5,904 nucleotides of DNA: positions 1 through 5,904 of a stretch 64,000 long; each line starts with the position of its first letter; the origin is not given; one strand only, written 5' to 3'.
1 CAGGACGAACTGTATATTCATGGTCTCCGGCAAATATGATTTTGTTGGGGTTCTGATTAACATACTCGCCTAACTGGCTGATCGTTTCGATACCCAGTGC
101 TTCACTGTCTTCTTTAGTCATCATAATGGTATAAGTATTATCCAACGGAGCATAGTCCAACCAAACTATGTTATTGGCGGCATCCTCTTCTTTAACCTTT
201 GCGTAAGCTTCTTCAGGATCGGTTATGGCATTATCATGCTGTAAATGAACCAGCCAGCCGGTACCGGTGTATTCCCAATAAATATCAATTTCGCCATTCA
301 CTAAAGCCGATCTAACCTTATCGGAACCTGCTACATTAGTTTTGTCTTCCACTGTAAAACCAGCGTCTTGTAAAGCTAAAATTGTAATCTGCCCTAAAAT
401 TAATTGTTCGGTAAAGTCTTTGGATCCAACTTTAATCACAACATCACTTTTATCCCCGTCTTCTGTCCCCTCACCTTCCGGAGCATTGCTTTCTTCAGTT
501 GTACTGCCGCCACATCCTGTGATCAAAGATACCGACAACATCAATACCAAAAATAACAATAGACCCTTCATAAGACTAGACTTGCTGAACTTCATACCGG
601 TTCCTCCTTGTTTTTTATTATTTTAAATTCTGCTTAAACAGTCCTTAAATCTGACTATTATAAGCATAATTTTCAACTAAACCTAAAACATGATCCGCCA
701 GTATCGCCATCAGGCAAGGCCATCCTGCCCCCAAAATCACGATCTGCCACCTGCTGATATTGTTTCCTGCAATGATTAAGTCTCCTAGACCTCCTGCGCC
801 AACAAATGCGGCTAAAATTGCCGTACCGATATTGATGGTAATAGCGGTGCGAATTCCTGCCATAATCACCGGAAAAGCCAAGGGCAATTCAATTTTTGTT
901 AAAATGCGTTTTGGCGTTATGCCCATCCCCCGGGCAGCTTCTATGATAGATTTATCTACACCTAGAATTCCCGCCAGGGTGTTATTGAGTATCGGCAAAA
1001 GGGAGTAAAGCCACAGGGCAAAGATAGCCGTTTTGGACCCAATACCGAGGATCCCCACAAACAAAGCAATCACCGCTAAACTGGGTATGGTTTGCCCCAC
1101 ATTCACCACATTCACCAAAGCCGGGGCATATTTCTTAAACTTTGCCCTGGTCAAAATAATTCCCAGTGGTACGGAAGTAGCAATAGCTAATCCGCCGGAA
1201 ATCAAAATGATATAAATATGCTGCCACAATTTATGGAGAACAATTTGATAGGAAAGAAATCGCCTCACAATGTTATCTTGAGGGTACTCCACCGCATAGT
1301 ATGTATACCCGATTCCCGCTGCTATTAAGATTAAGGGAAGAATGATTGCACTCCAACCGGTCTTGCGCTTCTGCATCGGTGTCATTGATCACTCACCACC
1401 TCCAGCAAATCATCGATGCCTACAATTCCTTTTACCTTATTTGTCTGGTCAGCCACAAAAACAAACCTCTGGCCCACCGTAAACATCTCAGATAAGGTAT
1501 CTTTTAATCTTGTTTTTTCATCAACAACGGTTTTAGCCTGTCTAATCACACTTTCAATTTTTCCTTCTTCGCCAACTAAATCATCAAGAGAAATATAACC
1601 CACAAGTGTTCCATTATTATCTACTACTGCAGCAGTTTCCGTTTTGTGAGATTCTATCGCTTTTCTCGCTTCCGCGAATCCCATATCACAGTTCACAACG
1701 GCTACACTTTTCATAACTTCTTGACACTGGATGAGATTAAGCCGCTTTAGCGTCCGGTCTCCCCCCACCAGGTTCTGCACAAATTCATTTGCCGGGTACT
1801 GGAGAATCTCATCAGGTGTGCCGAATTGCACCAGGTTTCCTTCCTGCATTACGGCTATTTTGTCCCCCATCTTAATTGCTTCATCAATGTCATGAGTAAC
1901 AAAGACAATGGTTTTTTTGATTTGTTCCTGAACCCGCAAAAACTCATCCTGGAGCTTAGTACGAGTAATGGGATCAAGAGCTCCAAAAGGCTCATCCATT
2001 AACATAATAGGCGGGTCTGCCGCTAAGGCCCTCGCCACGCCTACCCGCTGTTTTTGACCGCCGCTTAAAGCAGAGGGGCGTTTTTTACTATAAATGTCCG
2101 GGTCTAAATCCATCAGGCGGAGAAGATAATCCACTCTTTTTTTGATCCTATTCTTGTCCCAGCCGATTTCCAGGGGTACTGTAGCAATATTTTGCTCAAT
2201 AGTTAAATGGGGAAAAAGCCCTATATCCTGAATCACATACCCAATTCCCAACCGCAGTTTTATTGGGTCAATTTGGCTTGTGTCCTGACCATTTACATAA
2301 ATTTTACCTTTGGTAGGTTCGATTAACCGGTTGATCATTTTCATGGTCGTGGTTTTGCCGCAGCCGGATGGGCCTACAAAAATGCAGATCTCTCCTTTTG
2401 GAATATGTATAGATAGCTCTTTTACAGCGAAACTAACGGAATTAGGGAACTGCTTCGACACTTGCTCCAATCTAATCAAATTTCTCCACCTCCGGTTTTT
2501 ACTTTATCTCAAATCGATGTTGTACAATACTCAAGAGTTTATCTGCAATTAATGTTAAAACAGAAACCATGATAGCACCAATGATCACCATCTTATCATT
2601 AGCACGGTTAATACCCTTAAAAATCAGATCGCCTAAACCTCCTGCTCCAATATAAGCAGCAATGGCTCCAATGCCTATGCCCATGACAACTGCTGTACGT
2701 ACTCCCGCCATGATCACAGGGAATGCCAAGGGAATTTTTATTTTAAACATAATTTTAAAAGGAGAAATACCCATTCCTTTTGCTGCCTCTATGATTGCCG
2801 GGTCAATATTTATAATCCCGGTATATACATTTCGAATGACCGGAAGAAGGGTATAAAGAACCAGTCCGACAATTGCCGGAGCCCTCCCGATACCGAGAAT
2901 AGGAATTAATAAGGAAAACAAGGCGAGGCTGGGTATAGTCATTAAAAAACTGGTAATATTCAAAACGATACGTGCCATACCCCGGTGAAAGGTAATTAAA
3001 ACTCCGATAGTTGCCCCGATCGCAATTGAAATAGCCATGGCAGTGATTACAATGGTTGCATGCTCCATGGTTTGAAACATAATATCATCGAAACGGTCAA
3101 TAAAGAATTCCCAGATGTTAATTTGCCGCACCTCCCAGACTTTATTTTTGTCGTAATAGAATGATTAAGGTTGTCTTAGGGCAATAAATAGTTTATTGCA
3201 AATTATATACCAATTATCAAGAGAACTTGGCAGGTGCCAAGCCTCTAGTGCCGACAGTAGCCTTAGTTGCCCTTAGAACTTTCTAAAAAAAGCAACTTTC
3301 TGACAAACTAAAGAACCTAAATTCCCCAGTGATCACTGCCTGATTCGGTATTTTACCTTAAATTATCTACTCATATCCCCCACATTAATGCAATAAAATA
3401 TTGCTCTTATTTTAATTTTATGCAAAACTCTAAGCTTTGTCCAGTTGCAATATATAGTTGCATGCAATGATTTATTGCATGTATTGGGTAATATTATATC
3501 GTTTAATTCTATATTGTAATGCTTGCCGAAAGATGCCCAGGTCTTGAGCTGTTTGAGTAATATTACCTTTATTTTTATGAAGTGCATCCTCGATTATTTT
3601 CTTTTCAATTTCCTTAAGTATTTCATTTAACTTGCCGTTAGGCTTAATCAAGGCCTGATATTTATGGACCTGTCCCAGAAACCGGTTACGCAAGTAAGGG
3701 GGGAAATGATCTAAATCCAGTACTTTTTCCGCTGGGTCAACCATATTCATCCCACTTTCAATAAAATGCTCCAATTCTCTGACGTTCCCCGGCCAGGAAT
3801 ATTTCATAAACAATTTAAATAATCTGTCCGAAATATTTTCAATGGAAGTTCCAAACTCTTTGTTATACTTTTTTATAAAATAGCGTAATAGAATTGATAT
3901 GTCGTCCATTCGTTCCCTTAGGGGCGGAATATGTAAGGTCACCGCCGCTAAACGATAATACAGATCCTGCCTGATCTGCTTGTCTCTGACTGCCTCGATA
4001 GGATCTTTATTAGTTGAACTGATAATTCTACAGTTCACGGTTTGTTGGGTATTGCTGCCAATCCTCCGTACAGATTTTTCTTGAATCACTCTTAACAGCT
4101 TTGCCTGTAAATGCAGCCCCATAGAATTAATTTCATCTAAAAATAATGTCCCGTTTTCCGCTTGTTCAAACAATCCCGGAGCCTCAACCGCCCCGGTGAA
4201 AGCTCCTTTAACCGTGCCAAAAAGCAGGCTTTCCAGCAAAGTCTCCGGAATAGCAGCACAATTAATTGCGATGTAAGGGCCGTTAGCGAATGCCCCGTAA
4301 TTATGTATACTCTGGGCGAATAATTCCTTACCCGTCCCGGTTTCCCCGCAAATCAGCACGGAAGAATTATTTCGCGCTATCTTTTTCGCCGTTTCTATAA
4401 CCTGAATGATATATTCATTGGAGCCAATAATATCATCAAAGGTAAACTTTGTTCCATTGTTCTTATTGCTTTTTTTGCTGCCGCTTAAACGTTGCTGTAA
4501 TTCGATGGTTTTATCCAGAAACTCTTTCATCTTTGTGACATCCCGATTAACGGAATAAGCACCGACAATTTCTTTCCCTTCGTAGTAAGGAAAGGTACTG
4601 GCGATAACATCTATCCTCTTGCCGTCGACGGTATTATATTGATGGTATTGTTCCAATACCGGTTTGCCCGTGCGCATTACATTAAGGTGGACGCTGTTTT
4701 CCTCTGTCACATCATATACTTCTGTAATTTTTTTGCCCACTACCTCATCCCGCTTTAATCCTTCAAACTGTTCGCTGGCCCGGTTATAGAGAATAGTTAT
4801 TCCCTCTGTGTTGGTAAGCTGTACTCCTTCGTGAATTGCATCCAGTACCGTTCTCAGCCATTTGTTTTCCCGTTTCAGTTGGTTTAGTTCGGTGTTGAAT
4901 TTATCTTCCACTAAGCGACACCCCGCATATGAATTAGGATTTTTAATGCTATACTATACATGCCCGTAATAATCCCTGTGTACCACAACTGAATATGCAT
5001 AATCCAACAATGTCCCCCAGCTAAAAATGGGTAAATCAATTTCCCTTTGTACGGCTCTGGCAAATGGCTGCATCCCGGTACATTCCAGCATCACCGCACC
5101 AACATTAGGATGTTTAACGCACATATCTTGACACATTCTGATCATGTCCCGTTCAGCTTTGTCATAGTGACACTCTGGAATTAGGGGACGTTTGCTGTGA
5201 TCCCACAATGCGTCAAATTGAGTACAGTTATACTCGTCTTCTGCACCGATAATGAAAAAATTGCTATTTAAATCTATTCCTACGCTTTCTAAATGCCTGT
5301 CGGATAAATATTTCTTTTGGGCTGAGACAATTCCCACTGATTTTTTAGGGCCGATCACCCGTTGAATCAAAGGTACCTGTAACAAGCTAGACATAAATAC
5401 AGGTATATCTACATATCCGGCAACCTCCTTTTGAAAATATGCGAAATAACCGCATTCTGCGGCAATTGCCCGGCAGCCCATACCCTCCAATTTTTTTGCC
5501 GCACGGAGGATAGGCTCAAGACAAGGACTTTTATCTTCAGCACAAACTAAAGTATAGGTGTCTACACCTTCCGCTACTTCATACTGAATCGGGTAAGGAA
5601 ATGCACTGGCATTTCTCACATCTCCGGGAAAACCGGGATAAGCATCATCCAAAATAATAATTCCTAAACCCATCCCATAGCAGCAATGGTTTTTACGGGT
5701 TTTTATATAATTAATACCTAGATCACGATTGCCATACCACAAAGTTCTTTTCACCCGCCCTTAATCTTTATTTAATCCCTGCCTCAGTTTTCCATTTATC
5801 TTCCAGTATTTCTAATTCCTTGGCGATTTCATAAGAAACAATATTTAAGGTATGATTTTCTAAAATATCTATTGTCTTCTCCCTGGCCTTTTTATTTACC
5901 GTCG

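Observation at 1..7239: Non-Pyl MttB-family methyltransferase, racemase-like protein, sigma-54 activator and Opu-type transporter, with no corrinoid partner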

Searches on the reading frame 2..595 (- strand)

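Call 3: search_protein_families(library=pfam, proteins=[window:2-595:-])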
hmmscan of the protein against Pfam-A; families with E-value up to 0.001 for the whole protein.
window:2-595:- (198 aa): 1 family
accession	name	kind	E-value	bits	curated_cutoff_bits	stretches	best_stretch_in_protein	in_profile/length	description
PF04069.17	OpuAC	-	3.9e-24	86.1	21.2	1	54-193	3-122/257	Substrate binding domain of ABC-type glycine betaine transport system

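Call 6: search_protein_families(library=ncbifam, proteins=[window:2-595:-])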
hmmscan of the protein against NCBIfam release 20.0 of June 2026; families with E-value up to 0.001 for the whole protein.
window:2-595:- (198 aa): 1 family
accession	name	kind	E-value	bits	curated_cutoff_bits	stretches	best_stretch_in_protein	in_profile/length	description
NF049931.1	GlyBetbindOsmF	equivalog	1.3e-28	99.9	400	1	54-194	5-146/283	glycine betaine ABC transporter substrate-binding protein OsmF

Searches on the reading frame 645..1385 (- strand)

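Call 3: search_protein_families(library=pfam, proteins=[window:645-1385:-])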
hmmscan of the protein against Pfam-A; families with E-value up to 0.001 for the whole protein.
window:645-1385:- (246 aa): 1 family
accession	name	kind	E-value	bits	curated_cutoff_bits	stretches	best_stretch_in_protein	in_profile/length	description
PF00528.27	BPD_transp_1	-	3.6e-24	86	26.4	1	72-230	2-163/184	Binding-protein-dependent transport system inner membrane component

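Call 6: search_protein_families(library=ncbifam, proteins=[window:645-1385:-])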
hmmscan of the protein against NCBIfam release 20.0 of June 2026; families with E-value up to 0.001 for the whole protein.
window:645-1385:- (246 aa): 18 families
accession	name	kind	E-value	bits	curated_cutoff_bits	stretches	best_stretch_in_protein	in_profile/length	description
TIGR03416.1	ABC_choXWV_perm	equivalog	2.4e-21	76.4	363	1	53-211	88-244/267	choline ABC transporter permease subunit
NF008196.0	PRK10952.1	equivalog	1.3e-19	70.2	439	1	65-231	158-322/356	glycine betaine/L-proline ABC transporter permease ProW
NF008470.0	PRK11365.1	equivalog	2e-15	56.9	347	1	20-238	26-246/263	aliphatic sulfonate ABC transporter permease SsuC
NF040733.1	ABC_perm_U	equivalog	2.4e-15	56.7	295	1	50-209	55-213/251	ABC transporter permease subunit SaoP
TIGR01097.1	PhnE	equivalog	2.7e-11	43.4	216.7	1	36-216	44-226/252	phosphonate ABC transporter, permease protein PhnE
NF008049.0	PRK10782.1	subfamily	7e-10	39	212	1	48-204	8-176/217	methionine ABC transporter permease MetI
NF007545.0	PRK10160.1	equivalog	7.3e-10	38.7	342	1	52-227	75-253/275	taurine ABC transporter permease TauC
NF007047.0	PRK09500.1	equivalog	2.1e-09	37.4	326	1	41-197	48-208/257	spermidine/putrescine ABC transporter permease PotC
TIGR01183.1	ntrB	equivalog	3.7e-09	36.6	209.05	1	66-231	32-196/202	nitrate ABC transporter permease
TIGR02141.1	modB_ABC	equivalog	2e-06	27.6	182.6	1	113-182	76-145/208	molybdate ABC transporter permease subunit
NF040839.1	tungstate_WtpB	equivalog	5.2e-06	26.3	340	1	39-181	32-189/251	tungstate ABC transporter permease WtpB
TIGR03226.1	PhnU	equivalog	5.9e-06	26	283.45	1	132-203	194-265/311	2-aminoethylphosphonate ABC transporter permease subunit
NF011624.0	PRK15050.1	equivalog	1.4e-05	24.4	247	1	134-199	178-243/297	2-aminoethylphosphonate ABC transporter permease subunit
NF007889.0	PRK10592.1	equivalog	4.5e-05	23.2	476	1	88-200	104-223/281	putrescine ABC transporter permease PotI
NF040931.1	ABC_arch_GlcT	equivalog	0.00012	21.8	360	1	121-170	148-196/278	glucose ABC transporter permease GlcT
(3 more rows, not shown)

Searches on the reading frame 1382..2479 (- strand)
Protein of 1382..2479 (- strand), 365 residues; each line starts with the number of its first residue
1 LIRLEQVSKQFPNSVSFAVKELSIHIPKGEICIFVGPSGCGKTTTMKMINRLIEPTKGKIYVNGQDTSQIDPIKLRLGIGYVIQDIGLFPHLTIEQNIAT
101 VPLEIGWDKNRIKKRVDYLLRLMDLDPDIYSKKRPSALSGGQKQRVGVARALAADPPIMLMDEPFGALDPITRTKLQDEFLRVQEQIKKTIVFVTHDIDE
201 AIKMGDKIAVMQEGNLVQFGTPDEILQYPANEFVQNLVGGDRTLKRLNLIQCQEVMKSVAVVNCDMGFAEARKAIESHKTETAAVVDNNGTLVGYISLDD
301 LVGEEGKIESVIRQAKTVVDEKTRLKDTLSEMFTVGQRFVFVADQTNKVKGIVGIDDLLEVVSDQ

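Call 3: search_protein_families(library=pfam, proteins=[window:1382-2479:-])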
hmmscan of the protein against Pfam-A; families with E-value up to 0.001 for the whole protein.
window:1382-2479:- (365 aa): 4 families
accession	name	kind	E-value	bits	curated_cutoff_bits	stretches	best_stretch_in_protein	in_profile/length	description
PF00005.33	ABC_tran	-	2.4e-34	119.3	25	1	20-165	2-136/137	ABC transporter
PF00571.33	CBS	-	6.5e-11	42.8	24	1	254-302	3-52/57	CBS domain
PF13304.12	AAA_21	-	3.5e-05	24.5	27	0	123-197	223-299/304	AAA domain, putative AbiEii toxin, Type IV TA system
PF02463.25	SMC_N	-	0.00054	19.9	40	0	128-200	135-201/220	RecF/RecN/SMC N terminal domain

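Call 6: search_protein_families(library=ncbifam, proteins=[window:1382-2479:-])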
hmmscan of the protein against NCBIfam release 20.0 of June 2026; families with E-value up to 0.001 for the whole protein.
window:1382-2479:- (365 aa): 198 families (the best 25 are shown)
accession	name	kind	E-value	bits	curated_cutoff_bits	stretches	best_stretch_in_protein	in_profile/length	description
TIGR01186.1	proV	subfamily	2.5e-111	372.3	326.6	1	16-364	6-359/363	betaine/proline/choline family ABC transporter ATP-binding protein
TIGR03415.1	ABC_choXWV_ATP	equivalog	2.2e-73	247.4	483.75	1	17-362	38-379/382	choline ABC transporter ATP-binding protein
TIGR03265.1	PhnT2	equivalog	4.7e-71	239.9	457.7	1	2-314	5-314/353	putative 2-aminoethylphosphonate ABC transporter ATP-binding protein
NF007480.0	PRK10070.1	equivalog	3.7e-67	226.9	444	1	14-360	39-390/400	glycine betaine/L-proline ABC transporter ATP-binding protein ProV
TIGR00968.1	3a0106s01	subfamily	8e-65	218.7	342.75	1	2-241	1-234/237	sulfate ABC transporter ATP-binding protein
NF043075.1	MMSYN1_0197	equivalog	4e-63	213.4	550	1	1-276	2-270/341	spermidine/putrescine ABC transporter ATP-binding protein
TIGR01187.1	potA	subfamily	9.5e-62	208.9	355.6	1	35-263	2-228/325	polyamine ABC transporter ATP-binding protein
NF006987.0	PRK09452.1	equivalog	1.3e-61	208.3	482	1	1-254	17-264/378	spermidine/putrescine ABC transporter ATP-binding protein PotA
NF040840.2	tungstate_WtpC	equivalog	2.4e-61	208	440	1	1-245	1-238/347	tungstate ABC transporter ATP-binding protein WtpC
NF008653.0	PRK11650.1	subfamily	8e-60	202.8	432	1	2-331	4-333/357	sn-glycerol-3-phosphate ABC transporter ATP-binding protein UgpC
NF008621.0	PRK11607.1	equivalog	1.4e-56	191.9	613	1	16-240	32-252/377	putrescine ABC transporter ATP-binding subunit PotG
NF008233.0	PRK11000.1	equivalog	2.6e-56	191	568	1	2-255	4-247/369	maltose/maltodextrin ABC transporter ATP-binding protein MalK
NF008105.0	PRK10851.1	equivalog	1.3e-55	188.6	502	1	2-240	3-239/362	sulfate/thiosulfate ABC transporter ATP-binding protein CysA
TIGR03258.1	PhnT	equivalog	4.4e-54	183.9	499.15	1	2-248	9-250/359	2-aminoethylphosphonate ABC transport system ATP-binding subunit PhnT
NF040933.2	ABC_arch_GlcV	equivalog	1.9e-53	181.6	450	1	2-252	3-250/357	glucose ABC transporter ATP-binding protein GlcV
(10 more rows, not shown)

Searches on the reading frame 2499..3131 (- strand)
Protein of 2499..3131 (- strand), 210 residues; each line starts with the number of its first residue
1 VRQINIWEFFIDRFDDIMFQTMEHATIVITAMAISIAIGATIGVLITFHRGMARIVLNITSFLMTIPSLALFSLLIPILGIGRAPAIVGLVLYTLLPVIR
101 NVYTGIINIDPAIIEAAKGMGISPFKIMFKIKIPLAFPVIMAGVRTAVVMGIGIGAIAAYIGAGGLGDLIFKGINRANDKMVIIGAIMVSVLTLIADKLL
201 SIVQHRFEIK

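Call 3: search_protein_families(library=pfam, proteins=[window:2499-3131:-])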
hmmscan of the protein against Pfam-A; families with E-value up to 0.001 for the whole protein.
window:2499-3131:- (210 aa): 1 family
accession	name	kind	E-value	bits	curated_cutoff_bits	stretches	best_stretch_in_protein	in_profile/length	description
PF00528.27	BPD_transp_1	-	2.1e-24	86.7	26.4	1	39-207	1-182/184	Binding-protein-dependent transport system inner membrane component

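Call 6: search_protein_families(library=ncbifam, proteins=[window:2499-3131:-])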
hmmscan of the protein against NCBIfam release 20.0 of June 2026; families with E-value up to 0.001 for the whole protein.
window:2499-3131:- (210 aa): 17 families
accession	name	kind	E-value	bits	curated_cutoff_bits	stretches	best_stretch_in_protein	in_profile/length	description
NF008196.0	PRK10952.1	equivalog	6.2e-27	94.3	439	1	20-201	145-326/356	glycine betaine/L-proline ABC transporter permease ProW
TIGR03416.1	ABC_choXWV_perm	equivalog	1.5e-25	90.2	363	1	20-199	87-266/267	choline ABC transporter permease subunit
NF040733.1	ABC_perm_U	equivalog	1.3e-17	64.1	295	1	27-205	64-243/251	ABC transporter permease subunit SaoP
NF008470.0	PRK11365.1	equivalog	2.2e-15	56.8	347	1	27-198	64-240/263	aliphatic sulfonate ABC transporter permease SsuC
TIGR01183.1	ntrB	equivalog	1.8e-11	44.1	209.05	1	17-202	15-201/202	nitrate ABC transporter permease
NF007545.0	PRK10160.1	equivalog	1.5e-08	34.4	342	1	26-207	85-267/275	taurine ABC transporter permease TauC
TIGR01097.1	PhnE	equivalog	2e-08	34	216.7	1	18-206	61-250/252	phosphonate ABC transporter, permease protein PhnE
NF008049.0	PRK10782.1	subfamily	2.2e-08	34.1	212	1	38-205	30-216/217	methionine ABC transporter permease MetI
NF043080.1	MMSYN1_0166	equivalog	7.8e-08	31.6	370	1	14-164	95-246/307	oligopeptide ABC transporter permease OppC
NF007047.0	PRK09500.1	equivalog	1.1e-07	31.8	326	1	18-150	56-195/257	spermidine/putrescine ABC transporter permease PotC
NF007044.0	PRK09497.1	equivalog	3.4e-06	26.7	348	1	84-197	151-265/285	spermidine/putrescine ABC transporter permease PotB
TIGR03226.1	PhnU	equivalog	9.4e-06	25.3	283.45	1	88-191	185-287/311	2-aminoethylphosphonate ABC transporter permease subunit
NF007963.0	PRK10683.1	equivalog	3.6e-05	23.3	489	1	88-181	189-285/317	putrescine ABC transporter permease PotH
NF045476.1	Opp4C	equivalog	7e-05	22.2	350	1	12-164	67-222/278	oligopeptide ABC transporter permease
NF011624.0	PRK15050.1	equivalog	0.00019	20.7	247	1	73-195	156-273/297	2-aminoethylphosphonate ABC transporter permease subunit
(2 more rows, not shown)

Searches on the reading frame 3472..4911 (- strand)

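Call 3: search_protein_families(library=pfam, proteins=[window:3472-4911:-])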
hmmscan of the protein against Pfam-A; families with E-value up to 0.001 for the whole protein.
window:3472-4911:- (479 aa): 11 families
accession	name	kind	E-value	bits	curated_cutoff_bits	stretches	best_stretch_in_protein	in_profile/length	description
PF00158.32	Sigma54_activat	-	2.5e-64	216.5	20.2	1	161-326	1-167/168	Sigma-54 interaction domain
PF25601.1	AAA_lid_14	-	3e-23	81.9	27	1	332-410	1-77/87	AAA+ ATPase lid domain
PF14532.12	Sigma54_activ_2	-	4.3e-23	82.5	25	1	162-331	1-138/138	Sigma-54 interaction domain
PF02954.25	HTH_8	-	1.2e-11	44.5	22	1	432-472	2-42/42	Bacterial regulatory protein, Fis family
PF13426.13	PAS_9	-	9.4e-09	35.9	27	1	29-127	3-103/103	PAS domain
PF00989.32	PAS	-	2.3e-08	34.5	22.6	1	19-123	3-111/113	PAS fold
PF07728.20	AAA_5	-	3.6e-06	27.5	22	1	185-320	2-138/139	AAA domain (dynein-related subfamily)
PF13556.12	HTH_30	-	5.2e-05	23.4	27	1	444-471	8-35/59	PucR C-terminal helix-turn-helix domain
PF01078.27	Mg_chelatase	-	0.00017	21.5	20.3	0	240-312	94-168/207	Magnesium chelatase, subunit ChlI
PF00004.35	AAA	-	0.00031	21.6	21.2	1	185-302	1-110/131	ATPase family associated with various cellular activities (AAA)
PF07724.20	AAA_2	-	0.00088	19.8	27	0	182-312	3-135/166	AAA domain (Cdc48 subfamily)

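Call 6: search_protein_families(library=ncbifam, proteins=[window:3472-4911:-])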
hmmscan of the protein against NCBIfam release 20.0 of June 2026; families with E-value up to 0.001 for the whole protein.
window:3472-4911:- (479 aa): 39 families (the best 25 are shown)
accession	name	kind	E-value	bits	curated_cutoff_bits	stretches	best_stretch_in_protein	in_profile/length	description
NF041552.1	TF_PrdR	equivalog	1.4e-125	419.9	795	1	10-473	127-577/577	sigma-54 dependent transcriptional regulator PrdR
NF008469.0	PRK11361.1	equivalog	1.8e-94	317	714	1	124-475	108-457/461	acetoacetate metabolism transcriptional regulator AtoC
NF003451.0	PRK05022.1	equivalog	1.5e-87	294.5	476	1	135-475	167-511/512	nitric oxide reductase transcriptional regulator NorR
TIGR01817.1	nifA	equivalog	2.7e-85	287.2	528.85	1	134-390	172-427/534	nif-specific transcriptional activator NifA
TIGR02915.1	PEP_resp_reg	equivalog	6.7e-84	282.3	502.6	1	130-474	111-444/445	PEP-CTERM-box response regulator transcription factor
NF038308.1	RNA_repair_RtcR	equivalog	1.1e-79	268.7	650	1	120-389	136-420/530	RNA repair transcriptional activator RtcR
TIGR01818.1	ntrC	equivalog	4.9e-79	266.3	558.6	1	133-470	104-461/463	nitrogen regulation protein NR(I)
NF041906.1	V4R_TF_MobR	exception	1.5e-78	264.7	999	1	133-472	205-544/544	phenol degradation transcriptional regulator MobR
NF050807.1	TransRegFlbDCaul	equivalog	2.4e-78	264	750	1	160-473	119-439/454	sigma-54-dependent transcriptional regulator FlbD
TIGR02329.1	propionate_PrpR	equivalog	1.7e-74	251.3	499.2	1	143-470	195-525/526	propionate catabolism operon regulatory protein PrpR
NF041946.1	LuxO_transreg_Vib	equivalog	9.3e-73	245.6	800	1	138-472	114-460/463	quorum-sensing sigma-54 dependent transcriptional regulator LuxO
NF011953.0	PRK15424.1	equivalog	2e-72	244.5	703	1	137-472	194-534/538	propionate catabolism operon regulatory protein PrpR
NF008085.0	PRK10820.1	equivalog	4e-72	243.5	576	1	14-476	77-514/520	transcriptional regulator TyrR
NF011695.0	PRK15115.1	equivalog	8.7e-71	239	763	1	158-462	134-426/445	two-component system response regulator GlrR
NF011958.0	PRK15429.1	equivalog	1.3e-69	235.5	830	1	151-475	371-687/692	formate hydrogenlyase transcriptional activator FlhA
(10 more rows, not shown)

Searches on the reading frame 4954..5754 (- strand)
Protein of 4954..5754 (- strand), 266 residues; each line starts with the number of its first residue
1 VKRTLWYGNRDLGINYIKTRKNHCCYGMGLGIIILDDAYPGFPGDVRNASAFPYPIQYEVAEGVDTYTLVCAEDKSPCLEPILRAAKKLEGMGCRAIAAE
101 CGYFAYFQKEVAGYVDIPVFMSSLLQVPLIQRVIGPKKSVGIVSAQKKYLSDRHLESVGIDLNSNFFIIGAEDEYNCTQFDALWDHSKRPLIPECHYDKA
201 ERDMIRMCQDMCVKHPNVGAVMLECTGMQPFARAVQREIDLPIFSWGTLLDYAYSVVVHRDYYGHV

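Call 3: search_protein_families(library=pfam, proteins=[window:4954-5754:-])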
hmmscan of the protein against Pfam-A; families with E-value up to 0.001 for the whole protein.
window:4954-5754:- (266 aa): 1 family
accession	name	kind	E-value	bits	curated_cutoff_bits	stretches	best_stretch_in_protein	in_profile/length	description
PF01177.27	Asp_Glu_race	-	7.8e-06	26.3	31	1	73-244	47-201/211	Asp/Glu/Hydantoin racemase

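Call 6: search_protein_families(library=ncbifam, proteins=[window:4954-5754:-])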
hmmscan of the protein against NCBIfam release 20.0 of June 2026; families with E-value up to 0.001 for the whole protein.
window:4954-5754:- (266 aa): 1 family
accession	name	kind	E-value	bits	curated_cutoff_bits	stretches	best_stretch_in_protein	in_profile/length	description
NF005679.0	PRK07475.1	subfamily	3.9e-80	268.8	231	1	16-265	3-245/246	hypothetical protein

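Call 17: search_solved_structures(query=window:4957-5754:-, max_evalue=1, show_alignments=2)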
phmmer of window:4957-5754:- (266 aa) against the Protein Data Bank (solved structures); distinct sequences matched with E-value up to 1: 0.
